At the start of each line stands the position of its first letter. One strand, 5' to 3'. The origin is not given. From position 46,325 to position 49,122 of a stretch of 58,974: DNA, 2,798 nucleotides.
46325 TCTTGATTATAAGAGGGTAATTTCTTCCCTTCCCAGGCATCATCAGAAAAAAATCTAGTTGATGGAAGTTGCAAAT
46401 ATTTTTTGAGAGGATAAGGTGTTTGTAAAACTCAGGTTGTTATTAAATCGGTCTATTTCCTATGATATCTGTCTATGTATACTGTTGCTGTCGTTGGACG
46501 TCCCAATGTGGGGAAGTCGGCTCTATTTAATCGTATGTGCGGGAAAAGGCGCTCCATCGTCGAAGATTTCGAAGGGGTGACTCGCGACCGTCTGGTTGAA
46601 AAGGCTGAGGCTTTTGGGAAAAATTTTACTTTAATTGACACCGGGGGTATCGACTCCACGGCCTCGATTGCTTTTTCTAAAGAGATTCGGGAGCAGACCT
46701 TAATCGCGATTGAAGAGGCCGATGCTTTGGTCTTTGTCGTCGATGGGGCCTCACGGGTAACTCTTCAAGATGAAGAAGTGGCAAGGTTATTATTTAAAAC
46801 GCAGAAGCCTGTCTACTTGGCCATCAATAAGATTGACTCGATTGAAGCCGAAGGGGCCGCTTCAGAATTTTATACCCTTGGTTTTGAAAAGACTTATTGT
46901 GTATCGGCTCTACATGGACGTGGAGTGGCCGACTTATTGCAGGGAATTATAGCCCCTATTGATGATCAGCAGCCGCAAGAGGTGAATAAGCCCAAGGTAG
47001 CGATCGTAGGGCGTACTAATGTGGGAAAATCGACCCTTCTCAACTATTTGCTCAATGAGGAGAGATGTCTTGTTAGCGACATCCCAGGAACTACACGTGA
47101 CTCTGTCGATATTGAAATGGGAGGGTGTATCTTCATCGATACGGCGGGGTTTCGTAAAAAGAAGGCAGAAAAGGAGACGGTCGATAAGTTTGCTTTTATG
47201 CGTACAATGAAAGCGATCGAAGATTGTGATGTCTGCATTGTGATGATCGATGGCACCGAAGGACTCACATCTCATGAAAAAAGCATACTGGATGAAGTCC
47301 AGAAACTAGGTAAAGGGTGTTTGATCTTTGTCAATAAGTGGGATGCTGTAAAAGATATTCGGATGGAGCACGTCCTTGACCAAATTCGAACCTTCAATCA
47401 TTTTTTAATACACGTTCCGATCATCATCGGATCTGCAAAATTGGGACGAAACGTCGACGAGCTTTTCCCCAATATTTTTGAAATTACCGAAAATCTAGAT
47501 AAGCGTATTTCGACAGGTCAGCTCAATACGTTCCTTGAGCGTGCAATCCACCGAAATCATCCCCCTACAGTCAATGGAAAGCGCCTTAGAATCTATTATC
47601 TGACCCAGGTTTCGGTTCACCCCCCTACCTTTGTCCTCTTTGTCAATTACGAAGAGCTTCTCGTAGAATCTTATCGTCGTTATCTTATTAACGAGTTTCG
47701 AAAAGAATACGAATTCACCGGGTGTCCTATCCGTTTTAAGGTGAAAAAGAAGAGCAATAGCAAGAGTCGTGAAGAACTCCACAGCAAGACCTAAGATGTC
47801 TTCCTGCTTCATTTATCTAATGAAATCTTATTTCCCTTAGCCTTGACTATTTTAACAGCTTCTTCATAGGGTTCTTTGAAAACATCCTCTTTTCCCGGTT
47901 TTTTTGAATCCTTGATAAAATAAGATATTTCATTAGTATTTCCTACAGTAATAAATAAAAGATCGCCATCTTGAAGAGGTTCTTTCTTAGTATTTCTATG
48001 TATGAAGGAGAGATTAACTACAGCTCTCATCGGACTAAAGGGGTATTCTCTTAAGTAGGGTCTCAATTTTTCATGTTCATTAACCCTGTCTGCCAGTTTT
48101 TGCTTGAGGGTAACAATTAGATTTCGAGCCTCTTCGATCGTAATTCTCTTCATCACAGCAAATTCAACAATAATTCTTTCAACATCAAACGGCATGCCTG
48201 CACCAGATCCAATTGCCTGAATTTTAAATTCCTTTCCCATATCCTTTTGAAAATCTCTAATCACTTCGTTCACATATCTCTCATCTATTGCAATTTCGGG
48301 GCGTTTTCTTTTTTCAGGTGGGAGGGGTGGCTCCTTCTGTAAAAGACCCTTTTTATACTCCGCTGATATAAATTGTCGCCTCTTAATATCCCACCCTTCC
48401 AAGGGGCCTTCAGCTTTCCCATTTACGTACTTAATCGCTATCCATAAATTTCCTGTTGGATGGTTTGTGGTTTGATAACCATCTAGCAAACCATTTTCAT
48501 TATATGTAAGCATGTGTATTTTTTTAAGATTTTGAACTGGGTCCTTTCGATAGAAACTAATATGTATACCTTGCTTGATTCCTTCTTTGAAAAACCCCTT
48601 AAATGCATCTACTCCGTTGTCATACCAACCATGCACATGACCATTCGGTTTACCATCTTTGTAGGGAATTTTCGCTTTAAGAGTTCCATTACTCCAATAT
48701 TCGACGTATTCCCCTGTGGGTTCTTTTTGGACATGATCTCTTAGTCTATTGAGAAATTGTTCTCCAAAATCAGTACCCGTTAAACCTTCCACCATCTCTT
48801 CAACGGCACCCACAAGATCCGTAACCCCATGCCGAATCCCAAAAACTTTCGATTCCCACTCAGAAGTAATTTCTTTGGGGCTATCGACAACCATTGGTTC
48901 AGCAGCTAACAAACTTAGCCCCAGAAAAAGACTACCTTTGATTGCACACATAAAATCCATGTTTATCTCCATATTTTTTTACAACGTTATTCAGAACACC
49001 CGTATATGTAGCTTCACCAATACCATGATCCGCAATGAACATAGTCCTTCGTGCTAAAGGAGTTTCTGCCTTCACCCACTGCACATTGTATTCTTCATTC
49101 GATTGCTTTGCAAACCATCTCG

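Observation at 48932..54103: Sec-signal Rhs protein whose 296-aa tip looks like a Ser-Asp-His alpha/beta-hydrolase (lipase/esterase) toxin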

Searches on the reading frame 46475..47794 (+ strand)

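Call 3: search_protein_families(library=pfam, proteins=[window:46475-47794:+], max_evalue=0.1)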
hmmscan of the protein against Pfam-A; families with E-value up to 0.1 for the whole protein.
window:46475-47794:+ (439 aa): 32 families (the best 25 are shown)
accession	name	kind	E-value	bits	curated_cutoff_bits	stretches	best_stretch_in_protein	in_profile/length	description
PF01926.29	MMR_HSR1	-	2.3e-54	182.8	21.9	2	3-119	1-113/113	50S ribosome-binding GTPase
PF14714.11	KH_dom-like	-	9.4e-33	112.8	27.3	1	344-424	1-81/81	KH-domain-like of EngA bacterial GTPase enzymes, C-terminal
PF02421.24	FeoB_N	-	6.4e-26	91.2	27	2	3-135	2-130/156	Ferrous iron transport protein B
PF00009.33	GTP_EFTU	-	1e-24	87.6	26.5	2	174-337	5-185/188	Elongation factor Tu GTP binding domain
PF00350.29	Dynamin_N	-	5.6e-16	59.5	27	2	175-215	1-40/168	Dynamin family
PF03193.22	RsgA_GTPase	-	4.8e-11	43.2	30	1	81-228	22-170/174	RsgA GTPase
PF04548.22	AIG1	-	1.1e-10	41.6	27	1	3-106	2-107/212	AIG1 family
PF02492.25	cobW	-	4.8e-07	30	20.7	1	218-308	86-173/180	CobW/HypB/UreG, nucleotide-binding domain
PF08477.19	Roc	-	3.9e-06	27.5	27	0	4-65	2-72/119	Ras of Complex, Roc, domain of DAPkinase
PF09439.16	SRPRB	-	6.7e-06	26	25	1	3-106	5-96/178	Signal recognition particle receptor beta subunit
PF00025.27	Arf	-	7e-06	26.1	22.3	0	6-128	19-133/174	ADP-ribosylation factor family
PF16897.10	MMR_HSR1_Xtn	-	3.7e-05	24.1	35.2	0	281-336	57-102/106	C-terminal region of MMR_HSR1 domain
PF00005.33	ABC_tran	-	0.00012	23.1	25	1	174-198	13-37/137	ABC transporter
PF13401.12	AAA_22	-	0.00016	22.4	27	0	175-213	8-50/130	AAA domain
PF13479.12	AAA_24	-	0.00017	21.9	27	0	172-228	2-47/195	AAA domain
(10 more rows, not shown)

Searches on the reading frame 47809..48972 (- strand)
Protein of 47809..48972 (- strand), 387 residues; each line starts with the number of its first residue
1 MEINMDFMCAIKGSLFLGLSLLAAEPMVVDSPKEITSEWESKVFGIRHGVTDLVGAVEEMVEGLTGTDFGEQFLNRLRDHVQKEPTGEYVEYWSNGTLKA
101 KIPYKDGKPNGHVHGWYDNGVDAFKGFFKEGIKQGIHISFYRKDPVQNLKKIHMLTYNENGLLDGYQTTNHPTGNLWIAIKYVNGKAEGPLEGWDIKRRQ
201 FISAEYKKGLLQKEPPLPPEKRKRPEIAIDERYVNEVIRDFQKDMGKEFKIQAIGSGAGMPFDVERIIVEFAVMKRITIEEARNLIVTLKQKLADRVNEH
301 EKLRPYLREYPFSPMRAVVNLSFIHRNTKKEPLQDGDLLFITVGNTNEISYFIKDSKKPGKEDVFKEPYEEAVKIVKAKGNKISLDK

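Call 3: search_protein_families(library=pfam, proteins=[window:47809-48972:-], max_evalue=0.1)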
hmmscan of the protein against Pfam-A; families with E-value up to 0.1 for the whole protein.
window:47809-48972:- (387 aa): 1 family
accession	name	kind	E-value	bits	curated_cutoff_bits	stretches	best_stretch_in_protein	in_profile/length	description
PF07661.19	MORN_2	-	5.3e-06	26.5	29.6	1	86-106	2-22/22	MORN repeat variant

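Call 6: search_protein_families(library=ncbifam, proteins=[window:47809-48972:-], max_evalue=0.1)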
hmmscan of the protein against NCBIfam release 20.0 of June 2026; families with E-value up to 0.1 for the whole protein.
window:47809-48972:- (387 aa): 1 family
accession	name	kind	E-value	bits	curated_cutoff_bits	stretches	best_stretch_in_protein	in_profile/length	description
NF033566.1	adhes_LIC20035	equivalog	0.0091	14.9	250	1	83-168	138-221/434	LIC20035 family adhesin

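Call 32: find_homologous_proteins(query=window:47809-48951:-, max_evalue=0.001)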
Query window:47809-48951:- (380 aa): 108 proteins with E <= 0.001 among 4431 candidates.
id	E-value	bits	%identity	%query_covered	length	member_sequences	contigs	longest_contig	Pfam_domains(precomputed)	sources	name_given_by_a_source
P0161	1.1e-256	869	100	100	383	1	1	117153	PF07661.20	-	-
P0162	2.4e-155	536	60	100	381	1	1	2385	-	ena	-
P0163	9.1e-147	507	59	98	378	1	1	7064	PF07661.20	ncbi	-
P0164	7.8e-138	478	57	98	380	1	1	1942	-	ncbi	-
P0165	8.1e-137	475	57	100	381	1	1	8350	PF07661.20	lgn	-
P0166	4.2e-125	436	57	84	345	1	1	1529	-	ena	-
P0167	3.0e-124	433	53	99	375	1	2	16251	PF07661.20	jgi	jgi:hypothetical protein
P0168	4.1e-124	433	53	100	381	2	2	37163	-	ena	-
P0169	1.5e-123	431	54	96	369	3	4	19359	PF07661.20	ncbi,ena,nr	ncbi:MAG: hypothetical protein SP4CHLAM5_10540 [Chlamydiia bacterium]|nr:hypothetical protein [Chlam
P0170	1.4e-122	428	54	97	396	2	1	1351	-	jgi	-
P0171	3.4e-121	423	52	99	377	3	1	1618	-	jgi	jgi:hypothetical protein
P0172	4.3e-121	423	52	98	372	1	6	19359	-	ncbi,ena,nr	ncbi:MAG: hypothetical protein SP4CHLAM5_10530 [Chlamydiia bacterium]|nr:hypothetical protein [Chlam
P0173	6.9e-120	419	52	99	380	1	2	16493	-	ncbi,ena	-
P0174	9.0e-120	419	51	98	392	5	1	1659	-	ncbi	-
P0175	1.9e-119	417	52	95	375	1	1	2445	-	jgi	jgi:hypothetical protein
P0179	3.8e-118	413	51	98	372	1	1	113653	PF07661.20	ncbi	-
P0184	5.9e-116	406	50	96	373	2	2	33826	PF07661.20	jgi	jgi:hypothetical protein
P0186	1.5e-112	395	48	98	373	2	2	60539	PF07661.20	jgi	jgi:hypothetical protein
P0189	3.7e-111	390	51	96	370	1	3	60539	PF07661.20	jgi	jgi:hypothetical protein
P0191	1.2e-110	388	49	98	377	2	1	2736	PF07661.20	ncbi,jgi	jgi:hypothetical protein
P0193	1.3e-109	385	49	98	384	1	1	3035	PF07661.20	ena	-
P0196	3.3e-109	384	49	98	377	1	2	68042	PF07661.20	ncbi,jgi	jgi:antitoxin component YwqK of YwqJK toxin-antitoxin module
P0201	1.3e-108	382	48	97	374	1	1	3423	PF07661.20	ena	-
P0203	3.4e-107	377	48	96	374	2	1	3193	PF07661.20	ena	-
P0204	1.6e-106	375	46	99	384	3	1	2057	PF07661.20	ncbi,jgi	jgi:antitoxin component YwqK of YwqJK toxin-antitoxin module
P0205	1.6e-106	375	48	100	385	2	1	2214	PF07661.20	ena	-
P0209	8.8e-103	363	48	98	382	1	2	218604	-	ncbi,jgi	jgi:hypothetical protein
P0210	1.7e-102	362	47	97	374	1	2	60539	PF07661.20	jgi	jgi:hypothetical protein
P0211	8.1e-102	359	52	83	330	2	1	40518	PF07661.20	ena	-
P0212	1.7e-100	355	47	98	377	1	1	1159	PF07661.20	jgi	jgi:hypothetical protein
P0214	4.7e-99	350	47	98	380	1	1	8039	PF07661.20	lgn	-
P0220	2.4e-96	341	47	96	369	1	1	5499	PF07661.20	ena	-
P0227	2.2e-91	325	49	83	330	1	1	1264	PF07661.20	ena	-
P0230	1.8e-82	296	47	91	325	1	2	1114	PF07661.20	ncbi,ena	-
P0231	3.6e-81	291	39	94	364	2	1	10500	PF07661.20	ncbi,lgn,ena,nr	ncbi:hypothetical protein K0U07_03240 [bacterium]|nr:hypothetical protein [bacterium]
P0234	6.6e-74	268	36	97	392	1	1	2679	PF07661.20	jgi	-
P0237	1.4e-64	237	53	53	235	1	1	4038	PF07661.20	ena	-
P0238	4.4e-52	196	43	37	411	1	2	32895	PF07661.20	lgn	-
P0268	2.7e-9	55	32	28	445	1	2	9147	PF07661.20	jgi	-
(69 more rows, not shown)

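Call 48: find_encoding_contigs(protein=P0209, flank=10000, max_places=2)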
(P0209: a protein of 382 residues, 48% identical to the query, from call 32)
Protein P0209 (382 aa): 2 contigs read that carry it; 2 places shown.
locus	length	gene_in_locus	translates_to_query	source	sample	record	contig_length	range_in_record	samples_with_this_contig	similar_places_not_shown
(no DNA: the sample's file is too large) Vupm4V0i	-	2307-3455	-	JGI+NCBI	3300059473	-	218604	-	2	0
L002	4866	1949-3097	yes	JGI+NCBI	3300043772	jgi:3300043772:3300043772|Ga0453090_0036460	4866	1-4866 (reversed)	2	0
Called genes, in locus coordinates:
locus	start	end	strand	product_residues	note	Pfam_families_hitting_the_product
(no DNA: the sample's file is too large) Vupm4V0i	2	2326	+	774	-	?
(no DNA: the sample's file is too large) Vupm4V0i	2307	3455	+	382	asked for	-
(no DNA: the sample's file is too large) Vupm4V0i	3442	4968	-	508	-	PF07719:TPR_2 (faint), PF13369:Transglut_core2, PF13414:TPR_11 (faint), PF13428:TPR_14 (faint)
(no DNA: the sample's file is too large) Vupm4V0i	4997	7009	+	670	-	PF00128:Alpha-amylase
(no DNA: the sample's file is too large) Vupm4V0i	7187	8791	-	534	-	PF02446:Glyco_hydro_77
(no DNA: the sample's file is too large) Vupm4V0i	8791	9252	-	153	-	PF05932:CesT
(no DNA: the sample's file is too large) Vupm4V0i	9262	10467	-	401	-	PF07201:HrpJ, PF22342:T3SS_CopN_3rd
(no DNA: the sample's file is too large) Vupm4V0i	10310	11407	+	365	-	-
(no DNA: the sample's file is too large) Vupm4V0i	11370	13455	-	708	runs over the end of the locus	PF00771:FHIPEP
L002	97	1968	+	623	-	PF25023:TEN_YD-shell, PF05593:RHS_repeat (faint)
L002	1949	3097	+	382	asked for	-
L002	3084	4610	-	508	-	PF07719:TPR_2 (faint), PF13369:Transglut_core2, PF13414:TPR_11 (faint), PF13428:TPR_14 (faint)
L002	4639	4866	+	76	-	?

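Call 49: find_encoding_contigs(protein=P0186, flank=10000, max_places=2)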
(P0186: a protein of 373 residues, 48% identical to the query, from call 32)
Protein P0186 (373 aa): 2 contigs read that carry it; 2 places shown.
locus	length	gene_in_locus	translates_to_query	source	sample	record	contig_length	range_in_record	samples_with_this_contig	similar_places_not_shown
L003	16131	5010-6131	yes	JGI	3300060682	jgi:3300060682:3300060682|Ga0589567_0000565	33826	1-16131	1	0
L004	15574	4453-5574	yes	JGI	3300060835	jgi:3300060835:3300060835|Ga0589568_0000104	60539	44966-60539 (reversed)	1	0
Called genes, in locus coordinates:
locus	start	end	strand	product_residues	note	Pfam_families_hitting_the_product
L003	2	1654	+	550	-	?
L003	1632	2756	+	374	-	PF07661:MORN_2 (faint)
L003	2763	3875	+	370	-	PF07661:MORN_2 (faint)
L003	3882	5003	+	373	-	PF07661:MORN_2 (faint)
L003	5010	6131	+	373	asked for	PF07661:MORN_2 (faint)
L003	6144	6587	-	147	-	-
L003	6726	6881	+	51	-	-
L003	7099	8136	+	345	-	PF01790:LGT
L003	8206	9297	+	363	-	-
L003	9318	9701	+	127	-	PF01648:ACPS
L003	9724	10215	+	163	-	-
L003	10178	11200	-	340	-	PF08245:Mur_ligase_M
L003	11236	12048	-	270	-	PF02811:PHP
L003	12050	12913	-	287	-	PF01565:FAD_binding_4, PF02873:MurB_C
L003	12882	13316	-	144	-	PF01029:NusB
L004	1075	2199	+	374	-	PF07661:MORN_2 (faint)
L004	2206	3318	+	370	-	PF07661:MORN_2 (faint)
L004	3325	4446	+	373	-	PF07661:MORN_2 (faint)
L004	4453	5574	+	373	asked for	PF07661:MORN_2 (faint)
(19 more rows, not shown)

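Call 95: find_encoding_contigs(protein=P0161, flank=1000, max_places=2)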
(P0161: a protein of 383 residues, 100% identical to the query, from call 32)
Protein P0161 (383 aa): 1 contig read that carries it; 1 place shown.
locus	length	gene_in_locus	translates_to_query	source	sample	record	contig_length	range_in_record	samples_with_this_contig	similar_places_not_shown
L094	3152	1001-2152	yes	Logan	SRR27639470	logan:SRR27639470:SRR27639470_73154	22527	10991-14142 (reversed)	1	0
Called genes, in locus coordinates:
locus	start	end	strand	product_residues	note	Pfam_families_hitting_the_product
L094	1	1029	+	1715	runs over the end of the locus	PF25023:TEN_YD-shell, PF05593:RHS_repeat (weak), PF25023:TEN_YD-shell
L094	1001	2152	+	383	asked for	PF07661:MORN_2 (faint)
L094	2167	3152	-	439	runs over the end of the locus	PF00009:GTP_EFTU, PF01926:MMR_HSR1, PF02421:FeoB_N, PF04548:AIG1 (weak), PF03193:RsgA_GTPase (weak), PF00009:GTP_EFTU, PF01926:MMR_HSR1, PF14714:KH_dom-like, +6 more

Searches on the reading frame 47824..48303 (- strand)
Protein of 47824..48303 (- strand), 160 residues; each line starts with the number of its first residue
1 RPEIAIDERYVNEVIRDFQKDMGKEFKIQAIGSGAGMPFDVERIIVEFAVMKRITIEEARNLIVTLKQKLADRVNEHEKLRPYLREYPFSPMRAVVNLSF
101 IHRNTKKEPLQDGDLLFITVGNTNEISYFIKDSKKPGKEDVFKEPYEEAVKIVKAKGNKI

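Call 60: search_solved_structures(query=A4, max_evalue=10, show_alignments=1)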
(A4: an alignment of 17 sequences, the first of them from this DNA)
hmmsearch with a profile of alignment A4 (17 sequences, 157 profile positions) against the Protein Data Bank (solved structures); distinct sequences matched with E-value up to 10: 0.

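Call 61: search_protein_families(library=pfam, alignment_id=A4, max_evalue=1)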
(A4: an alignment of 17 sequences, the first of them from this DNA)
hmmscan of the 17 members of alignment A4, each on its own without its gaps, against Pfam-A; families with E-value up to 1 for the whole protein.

A. member 1, seq(160 aa): 2 families
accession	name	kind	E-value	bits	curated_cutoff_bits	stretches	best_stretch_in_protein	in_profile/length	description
PF18151.6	DUF5601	-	0.17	12.4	23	0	42-79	4-40/65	Domain of unknown function (DUF5601)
PF00557.29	Peptidase_M24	-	0.18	12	23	1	67-122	27-83/208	Metallopeptidase family M24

B. families by the number of members that match (of 17 scanned): 10 families
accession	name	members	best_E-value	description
PF21922.1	PBP_dimer_2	1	0.00022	Penicillin binding protein A dimerisation domain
PF01709.26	Transcrip_reg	1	0.047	TACO1/YebC second and third domain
PF15386.11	Tantalus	1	0.11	Drosophila Tantalus-like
PF01409.25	tRNA-synt_2d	1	0.16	tRNA synthetases class II core domain (F)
PF18151.6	DUF5601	1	0.17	Domain of unknown function (DUF5601)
PF00557.29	Peptidase_M24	1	0.18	Metallopeptidase family M24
PF03903.18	Phage_T4_gp36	1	0.19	Phage T4 tail fibre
PF00548.26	Peptidase_C3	1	0.21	3C cysteine protease (picornain 3C)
PF06834.16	TraU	1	0.22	TraU protein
PF02464.23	CinA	1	0.23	Competence-damaged protein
